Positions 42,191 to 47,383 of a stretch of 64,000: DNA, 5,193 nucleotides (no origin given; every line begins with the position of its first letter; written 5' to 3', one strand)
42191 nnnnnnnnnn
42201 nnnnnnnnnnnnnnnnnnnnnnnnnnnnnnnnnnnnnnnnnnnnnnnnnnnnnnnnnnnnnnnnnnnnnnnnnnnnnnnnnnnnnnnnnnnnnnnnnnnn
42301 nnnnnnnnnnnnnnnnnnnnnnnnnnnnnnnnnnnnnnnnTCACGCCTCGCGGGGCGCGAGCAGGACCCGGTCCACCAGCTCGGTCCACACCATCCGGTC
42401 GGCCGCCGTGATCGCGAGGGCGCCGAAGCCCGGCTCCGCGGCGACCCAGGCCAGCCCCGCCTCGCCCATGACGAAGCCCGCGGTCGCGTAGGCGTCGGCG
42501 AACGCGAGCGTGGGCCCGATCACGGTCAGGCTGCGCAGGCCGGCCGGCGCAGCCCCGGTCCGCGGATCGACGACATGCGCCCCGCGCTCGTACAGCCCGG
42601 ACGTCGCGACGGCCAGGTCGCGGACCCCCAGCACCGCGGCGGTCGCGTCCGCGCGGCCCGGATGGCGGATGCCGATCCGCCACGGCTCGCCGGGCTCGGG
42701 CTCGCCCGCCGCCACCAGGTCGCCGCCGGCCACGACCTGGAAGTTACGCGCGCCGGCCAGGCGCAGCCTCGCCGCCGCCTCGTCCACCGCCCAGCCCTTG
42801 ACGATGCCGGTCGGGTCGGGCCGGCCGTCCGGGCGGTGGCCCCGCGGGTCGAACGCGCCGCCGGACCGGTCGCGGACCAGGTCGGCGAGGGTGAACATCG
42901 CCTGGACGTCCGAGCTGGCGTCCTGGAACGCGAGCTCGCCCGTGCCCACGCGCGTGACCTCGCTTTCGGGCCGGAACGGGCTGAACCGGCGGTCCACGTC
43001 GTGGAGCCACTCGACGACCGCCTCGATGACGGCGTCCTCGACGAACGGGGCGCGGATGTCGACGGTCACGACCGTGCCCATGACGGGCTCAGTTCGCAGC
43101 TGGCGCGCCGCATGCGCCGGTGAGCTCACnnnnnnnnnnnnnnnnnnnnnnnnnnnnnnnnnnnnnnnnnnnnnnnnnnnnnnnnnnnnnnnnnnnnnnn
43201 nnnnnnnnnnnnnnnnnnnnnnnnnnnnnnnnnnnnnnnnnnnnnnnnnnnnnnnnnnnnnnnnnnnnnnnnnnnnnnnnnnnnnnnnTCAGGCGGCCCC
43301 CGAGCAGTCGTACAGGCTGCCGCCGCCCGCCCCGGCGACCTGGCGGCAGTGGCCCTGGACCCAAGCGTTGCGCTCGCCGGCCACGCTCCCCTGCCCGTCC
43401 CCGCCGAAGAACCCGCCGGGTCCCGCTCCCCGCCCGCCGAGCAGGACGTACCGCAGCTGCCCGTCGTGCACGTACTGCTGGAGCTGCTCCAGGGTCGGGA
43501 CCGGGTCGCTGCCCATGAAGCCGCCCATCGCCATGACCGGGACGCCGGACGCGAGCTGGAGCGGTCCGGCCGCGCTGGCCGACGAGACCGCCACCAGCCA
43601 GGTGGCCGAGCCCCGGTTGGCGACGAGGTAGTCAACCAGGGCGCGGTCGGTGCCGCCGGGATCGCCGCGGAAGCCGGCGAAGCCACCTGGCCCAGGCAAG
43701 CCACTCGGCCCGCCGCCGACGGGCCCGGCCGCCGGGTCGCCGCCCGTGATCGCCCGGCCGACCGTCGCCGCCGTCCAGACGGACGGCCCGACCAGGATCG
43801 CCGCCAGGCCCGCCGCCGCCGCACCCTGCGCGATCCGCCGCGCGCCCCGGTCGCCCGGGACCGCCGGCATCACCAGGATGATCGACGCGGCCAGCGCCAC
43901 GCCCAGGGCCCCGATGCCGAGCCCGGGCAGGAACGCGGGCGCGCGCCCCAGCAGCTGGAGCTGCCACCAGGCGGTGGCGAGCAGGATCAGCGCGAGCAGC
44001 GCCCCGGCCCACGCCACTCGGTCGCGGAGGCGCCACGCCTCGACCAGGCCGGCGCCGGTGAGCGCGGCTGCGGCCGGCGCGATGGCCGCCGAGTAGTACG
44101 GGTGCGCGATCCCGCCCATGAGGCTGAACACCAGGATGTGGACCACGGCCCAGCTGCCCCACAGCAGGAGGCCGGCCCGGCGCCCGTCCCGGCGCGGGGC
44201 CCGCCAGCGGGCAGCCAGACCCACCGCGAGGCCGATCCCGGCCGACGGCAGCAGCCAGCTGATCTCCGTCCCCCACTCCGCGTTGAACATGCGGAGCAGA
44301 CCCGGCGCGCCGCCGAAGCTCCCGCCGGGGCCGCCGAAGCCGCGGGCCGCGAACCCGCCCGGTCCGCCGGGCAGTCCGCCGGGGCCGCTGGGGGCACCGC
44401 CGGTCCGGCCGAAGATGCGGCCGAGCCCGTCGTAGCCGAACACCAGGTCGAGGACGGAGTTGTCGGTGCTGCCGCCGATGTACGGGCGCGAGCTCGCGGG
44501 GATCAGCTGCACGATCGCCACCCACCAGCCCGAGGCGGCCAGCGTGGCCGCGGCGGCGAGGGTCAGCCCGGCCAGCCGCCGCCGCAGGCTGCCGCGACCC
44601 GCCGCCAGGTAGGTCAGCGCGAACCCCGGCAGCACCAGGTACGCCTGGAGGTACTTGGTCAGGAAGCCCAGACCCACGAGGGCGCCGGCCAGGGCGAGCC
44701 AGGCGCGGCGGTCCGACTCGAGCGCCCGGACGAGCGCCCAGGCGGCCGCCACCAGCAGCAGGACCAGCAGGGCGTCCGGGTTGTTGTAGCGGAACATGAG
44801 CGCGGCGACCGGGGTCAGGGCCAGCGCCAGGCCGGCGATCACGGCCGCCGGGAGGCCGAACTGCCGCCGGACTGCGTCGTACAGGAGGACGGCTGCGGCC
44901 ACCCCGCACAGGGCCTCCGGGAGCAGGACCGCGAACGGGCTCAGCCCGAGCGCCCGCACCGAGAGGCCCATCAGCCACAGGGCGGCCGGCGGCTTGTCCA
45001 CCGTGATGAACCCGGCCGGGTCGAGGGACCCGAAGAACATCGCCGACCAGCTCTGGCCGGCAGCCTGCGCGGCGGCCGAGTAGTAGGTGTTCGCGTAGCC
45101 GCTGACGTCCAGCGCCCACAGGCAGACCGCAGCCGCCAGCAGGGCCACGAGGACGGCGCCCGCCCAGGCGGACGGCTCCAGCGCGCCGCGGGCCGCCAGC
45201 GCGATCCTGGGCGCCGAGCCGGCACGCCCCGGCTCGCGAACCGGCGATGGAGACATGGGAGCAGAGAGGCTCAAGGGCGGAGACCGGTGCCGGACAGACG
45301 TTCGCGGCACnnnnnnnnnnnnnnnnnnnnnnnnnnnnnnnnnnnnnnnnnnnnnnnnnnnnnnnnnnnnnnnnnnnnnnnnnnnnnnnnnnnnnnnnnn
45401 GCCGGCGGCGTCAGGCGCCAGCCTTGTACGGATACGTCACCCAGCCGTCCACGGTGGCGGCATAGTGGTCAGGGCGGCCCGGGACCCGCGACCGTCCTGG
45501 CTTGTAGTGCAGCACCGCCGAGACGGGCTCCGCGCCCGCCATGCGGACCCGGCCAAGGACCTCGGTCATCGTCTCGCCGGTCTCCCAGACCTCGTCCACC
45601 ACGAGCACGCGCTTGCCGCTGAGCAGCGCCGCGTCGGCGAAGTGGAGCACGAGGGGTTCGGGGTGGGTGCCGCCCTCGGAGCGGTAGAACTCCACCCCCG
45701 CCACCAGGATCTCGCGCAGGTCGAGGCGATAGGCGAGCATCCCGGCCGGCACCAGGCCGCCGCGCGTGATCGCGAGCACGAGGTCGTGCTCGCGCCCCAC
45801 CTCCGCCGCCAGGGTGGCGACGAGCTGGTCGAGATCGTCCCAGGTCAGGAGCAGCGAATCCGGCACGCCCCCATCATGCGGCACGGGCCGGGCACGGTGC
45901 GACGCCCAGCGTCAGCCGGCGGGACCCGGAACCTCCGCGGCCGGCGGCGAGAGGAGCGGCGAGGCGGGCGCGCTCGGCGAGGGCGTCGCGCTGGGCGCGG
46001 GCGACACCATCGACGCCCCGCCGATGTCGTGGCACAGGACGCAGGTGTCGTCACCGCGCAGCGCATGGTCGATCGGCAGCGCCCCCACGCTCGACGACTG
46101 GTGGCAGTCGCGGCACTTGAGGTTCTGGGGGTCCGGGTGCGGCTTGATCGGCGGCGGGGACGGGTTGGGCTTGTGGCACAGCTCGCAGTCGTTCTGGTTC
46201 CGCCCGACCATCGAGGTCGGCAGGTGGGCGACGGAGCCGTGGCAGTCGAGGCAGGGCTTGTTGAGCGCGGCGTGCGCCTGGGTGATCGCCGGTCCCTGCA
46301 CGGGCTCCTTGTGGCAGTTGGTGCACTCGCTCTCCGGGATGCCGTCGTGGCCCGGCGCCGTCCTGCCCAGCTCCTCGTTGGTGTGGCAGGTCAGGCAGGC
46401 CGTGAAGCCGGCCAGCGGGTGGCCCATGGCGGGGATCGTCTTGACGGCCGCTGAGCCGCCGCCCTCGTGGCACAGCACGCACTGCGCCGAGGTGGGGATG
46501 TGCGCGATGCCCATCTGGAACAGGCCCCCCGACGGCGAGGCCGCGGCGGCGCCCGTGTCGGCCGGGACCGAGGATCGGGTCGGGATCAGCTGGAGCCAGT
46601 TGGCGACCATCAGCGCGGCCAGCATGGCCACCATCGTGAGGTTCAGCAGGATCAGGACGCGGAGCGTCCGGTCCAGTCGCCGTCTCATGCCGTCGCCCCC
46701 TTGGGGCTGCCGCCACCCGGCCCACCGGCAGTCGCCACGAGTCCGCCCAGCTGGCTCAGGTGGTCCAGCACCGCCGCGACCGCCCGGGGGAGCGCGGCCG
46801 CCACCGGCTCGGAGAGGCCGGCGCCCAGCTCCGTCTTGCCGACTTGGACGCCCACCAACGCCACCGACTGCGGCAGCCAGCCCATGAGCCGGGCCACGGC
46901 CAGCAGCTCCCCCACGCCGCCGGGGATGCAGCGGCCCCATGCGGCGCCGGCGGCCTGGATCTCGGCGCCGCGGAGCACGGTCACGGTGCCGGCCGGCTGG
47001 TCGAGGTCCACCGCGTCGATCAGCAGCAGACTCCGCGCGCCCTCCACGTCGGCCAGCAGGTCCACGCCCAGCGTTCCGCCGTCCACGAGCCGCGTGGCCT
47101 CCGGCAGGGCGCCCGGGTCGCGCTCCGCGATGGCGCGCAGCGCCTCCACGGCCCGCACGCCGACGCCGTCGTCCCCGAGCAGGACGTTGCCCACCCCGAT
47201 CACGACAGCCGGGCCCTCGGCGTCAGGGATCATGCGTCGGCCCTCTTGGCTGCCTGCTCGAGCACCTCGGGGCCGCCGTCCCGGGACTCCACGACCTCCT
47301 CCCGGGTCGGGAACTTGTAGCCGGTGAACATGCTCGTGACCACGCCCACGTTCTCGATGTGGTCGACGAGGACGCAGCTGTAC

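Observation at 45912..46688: Seven-heme cytochrome c translationally coupled to the hydrogenase-like operon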

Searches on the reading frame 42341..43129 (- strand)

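Call 23: search_protein_families(library=pfam, proteins=[window:42341-43129:-], max_evalue=0.001)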
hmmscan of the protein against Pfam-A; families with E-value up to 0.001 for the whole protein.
window:42341-43129:- (262 aa): 1 family
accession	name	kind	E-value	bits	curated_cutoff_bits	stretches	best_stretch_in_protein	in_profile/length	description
PF02424.20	ApbE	-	2.7e-43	148.8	25.6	2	105-235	127-262/266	ApbE family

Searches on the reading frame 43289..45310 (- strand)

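Call 23: search_protein_families(library=pfam, proteins=[window:43289-45310:-], max_evalue=0.001)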
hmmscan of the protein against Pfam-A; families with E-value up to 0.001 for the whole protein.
window:43289-45310:- (673 aa): 3 families
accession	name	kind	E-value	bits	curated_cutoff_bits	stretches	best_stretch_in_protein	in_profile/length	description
PF13231.12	PMT_2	-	7.5e-32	111.2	26.1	1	105-263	1-160/160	Dolichyl-phosphate-mannose-protein mannosyltransferase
PF24878.1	YkcB_C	-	4.4e-29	100.7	27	1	558-653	1-84/85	Putative mannosyltransferase YkcB-like, C-terminal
PF02516.20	STT3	-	0.00021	21.3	24.5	1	127-271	98-245/405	Oligosaccharyl transferase STT3, N-terminal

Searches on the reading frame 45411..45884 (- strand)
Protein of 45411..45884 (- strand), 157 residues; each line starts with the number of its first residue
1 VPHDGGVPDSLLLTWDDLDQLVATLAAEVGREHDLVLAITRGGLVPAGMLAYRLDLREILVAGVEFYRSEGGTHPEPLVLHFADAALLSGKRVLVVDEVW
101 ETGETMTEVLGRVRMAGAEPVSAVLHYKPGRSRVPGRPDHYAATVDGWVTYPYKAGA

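Call 23: search_protein_families(library=pfam, proteins=[window:45411-45884:-], max_evalue=0.001)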
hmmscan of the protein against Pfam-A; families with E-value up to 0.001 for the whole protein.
window:45411-45884:- (157 aa): 1 family
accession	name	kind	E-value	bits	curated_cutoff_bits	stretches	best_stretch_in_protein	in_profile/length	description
PF00156.33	Pribosyltran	-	1.8e-16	60.3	26.3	1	15-132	2-130/158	Phosphoribosyl transferase domain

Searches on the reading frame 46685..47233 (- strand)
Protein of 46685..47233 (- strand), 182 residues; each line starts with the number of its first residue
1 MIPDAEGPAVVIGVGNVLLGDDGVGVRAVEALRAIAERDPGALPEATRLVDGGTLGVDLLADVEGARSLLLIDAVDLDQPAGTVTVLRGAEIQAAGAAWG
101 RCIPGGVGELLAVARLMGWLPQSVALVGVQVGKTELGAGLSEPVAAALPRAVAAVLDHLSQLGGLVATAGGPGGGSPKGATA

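Call 5: search_protein_families(library=pfam, proteins=[window:46685-47233:-], max_evalue=0.01)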
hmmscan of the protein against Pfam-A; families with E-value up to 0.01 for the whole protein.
window:46685-47233:- (182 aa): 1 family
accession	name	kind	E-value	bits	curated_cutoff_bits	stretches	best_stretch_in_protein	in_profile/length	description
PF01750.23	HycI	-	2.6e-17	63.3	23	1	28-157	3-129/130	Hydrogenase maturation protease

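Call 6: search_protein_families(library=ncbifam, proteins=[window:46685-47233:-], max_evalue=0.01)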
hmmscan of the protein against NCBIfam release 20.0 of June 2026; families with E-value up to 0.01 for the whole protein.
window:46685-47233:- (182 aa): 7 families
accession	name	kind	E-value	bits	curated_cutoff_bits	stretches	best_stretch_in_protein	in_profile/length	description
TIGR00072.1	hydrog_prot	superfamily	3.3e-33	114.7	47.45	1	10-159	1-145/145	hydrogenase maturation protease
TIGR00140.1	hupD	subfamily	1.2e-28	100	151.8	1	10-163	2-151/151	HyaD/HybD family hydrogenase maturation endopeptidase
NF007777.0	PRK10466.1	equivalog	1.4e-23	83.5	190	1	10-163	4-153/164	HyaD/HybD family hydrogenase maturation endopeptidase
NF007616.0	PRK10264.1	equivalog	3.2e-21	75.9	261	1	9-164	6-158/195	hydrogenase 1 maturation protease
NF045519.1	NiFeSe_H2_mat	exception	2.1e-13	50.3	190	1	10-158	4-146/152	NiFeSe hydrogenase maturation protease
TIGR00130.1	frhD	equivalog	2.9e-12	46.9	134.95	1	10-160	6-152/153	coenzyme F420-reducing hydrogenase, FrhD protein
TIGR00142.1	hycI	equivalog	8.6e-10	38.6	119.1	1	10-158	2-141/146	hydrogenase maturation peptidase HycI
